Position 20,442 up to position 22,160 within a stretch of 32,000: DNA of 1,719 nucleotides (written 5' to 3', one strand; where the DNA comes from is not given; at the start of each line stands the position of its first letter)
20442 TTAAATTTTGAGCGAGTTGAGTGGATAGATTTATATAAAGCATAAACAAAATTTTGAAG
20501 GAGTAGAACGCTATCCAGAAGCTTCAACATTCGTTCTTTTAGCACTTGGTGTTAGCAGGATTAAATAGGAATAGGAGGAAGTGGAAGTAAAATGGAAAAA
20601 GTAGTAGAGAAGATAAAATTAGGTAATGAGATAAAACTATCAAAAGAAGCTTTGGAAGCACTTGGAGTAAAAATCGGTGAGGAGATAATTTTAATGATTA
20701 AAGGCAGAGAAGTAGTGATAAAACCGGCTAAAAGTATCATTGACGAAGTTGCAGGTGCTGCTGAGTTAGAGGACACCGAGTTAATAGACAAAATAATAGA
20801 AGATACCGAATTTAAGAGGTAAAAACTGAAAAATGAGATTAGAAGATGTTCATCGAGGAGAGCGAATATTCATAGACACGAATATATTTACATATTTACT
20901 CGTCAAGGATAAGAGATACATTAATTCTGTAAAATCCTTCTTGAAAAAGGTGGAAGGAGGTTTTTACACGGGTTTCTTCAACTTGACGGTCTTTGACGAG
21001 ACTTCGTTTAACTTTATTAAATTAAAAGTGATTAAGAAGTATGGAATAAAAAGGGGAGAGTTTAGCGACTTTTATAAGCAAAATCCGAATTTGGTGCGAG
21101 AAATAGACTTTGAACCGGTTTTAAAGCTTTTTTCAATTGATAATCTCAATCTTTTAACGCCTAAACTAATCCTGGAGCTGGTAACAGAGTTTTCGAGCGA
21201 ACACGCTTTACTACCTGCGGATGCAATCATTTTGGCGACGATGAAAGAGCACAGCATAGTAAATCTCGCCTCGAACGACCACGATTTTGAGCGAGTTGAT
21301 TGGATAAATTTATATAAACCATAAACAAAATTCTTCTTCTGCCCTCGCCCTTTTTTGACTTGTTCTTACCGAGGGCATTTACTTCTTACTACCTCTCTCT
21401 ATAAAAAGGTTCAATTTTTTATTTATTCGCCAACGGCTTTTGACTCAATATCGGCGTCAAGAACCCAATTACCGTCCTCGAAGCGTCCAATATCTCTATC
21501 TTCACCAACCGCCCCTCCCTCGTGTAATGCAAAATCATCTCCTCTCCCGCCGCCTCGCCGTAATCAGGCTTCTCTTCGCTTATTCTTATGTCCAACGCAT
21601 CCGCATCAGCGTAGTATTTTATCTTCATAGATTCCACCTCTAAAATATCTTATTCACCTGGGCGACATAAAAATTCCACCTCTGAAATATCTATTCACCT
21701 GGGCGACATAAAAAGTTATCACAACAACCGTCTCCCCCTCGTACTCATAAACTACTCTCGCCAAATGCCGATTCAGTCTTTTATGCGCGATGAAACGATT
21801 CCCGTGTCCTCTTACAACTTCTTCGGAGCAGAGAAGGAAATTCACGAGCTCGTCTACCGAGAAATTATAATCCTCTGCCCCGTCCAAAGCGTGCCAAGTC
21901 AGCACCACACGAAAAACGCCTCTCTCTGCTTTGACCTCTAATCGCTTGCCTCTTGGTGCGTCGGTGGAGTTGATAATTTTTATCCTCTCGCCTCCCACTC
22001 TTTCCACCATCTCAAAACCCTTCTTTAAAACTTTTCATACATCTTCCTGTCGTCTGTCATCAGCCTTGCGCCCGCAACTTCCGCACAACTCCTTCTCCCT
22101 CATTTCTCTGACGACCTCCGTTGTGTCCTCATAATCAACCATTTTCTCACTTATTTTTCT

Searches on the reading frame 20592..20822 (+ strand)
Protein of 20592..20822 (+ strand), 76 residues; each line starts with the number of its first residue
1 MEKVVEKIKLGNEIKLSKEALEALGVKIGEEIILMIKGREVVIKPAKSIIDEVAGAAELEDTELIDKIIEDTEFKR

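Call 81: search_protein_families(library=pfam, proteins=[window:20592-20822:+], max_evalue=0.01)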
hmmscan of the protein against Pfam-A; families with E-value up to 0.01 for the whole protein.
window:20592-20822:+ (76 aa): 1 family
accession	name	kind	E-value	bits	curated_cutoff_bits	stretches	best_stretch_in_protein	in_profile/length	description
PF04014.23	MazE_antitoxin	-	0.0024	18.2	24.7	1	18-50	14-47/48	Antidote-toxin recognition MazE, bacterial antitoxin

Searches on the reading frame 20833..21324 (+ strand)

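Call 81: search_protein_families(library=pfam, proteins=[window:20833-21324:+], max_evalue=0.01)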
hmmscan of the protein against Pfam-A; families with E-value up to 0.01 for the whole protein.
window:20833-21324:+ (163 aa): 1 family
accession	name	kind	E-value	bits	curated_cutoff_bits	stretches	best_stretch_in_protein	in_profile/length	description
PF01850.27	PIN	-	2e-11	45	23.6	1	12-157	1-119/120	PIN domain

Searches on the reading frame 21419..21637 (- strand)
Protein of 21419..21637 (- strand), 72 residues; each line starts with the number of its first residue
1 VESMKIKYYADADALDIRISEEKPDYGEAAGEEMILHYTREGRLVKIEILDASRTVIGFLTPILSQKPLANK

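Call 81: search_protein_families(library=pfam, proteins=[window:21419-21637:-], max_evalue=0.01)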
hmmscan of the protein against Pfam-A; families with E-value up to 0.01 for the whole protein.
window:21419-21637:- (72 aa): 1 family
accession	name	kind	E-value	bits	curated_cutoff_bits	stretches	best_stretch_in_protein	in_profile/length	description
PF10049.14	DUF2283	-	8.4e-14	51.9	23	1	5-53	1-49/49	Protein of unknown function (DUF2283)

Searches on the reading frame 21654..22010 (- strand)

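Call 81: search_protein_families(library=pfam, proteins=[window:21654-22010:-], max_evalue=0.01)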
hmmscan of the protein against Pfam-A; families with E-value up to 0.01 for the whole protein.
window:21654-22010:- (118 aa): 1 family
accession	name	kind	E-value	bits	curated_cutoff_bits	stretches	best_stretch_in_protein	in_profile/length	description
PF14076.12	DUF4258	-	0.0012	19.5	25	1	38-101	2-70/71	Domain of unknown function (DUF4258)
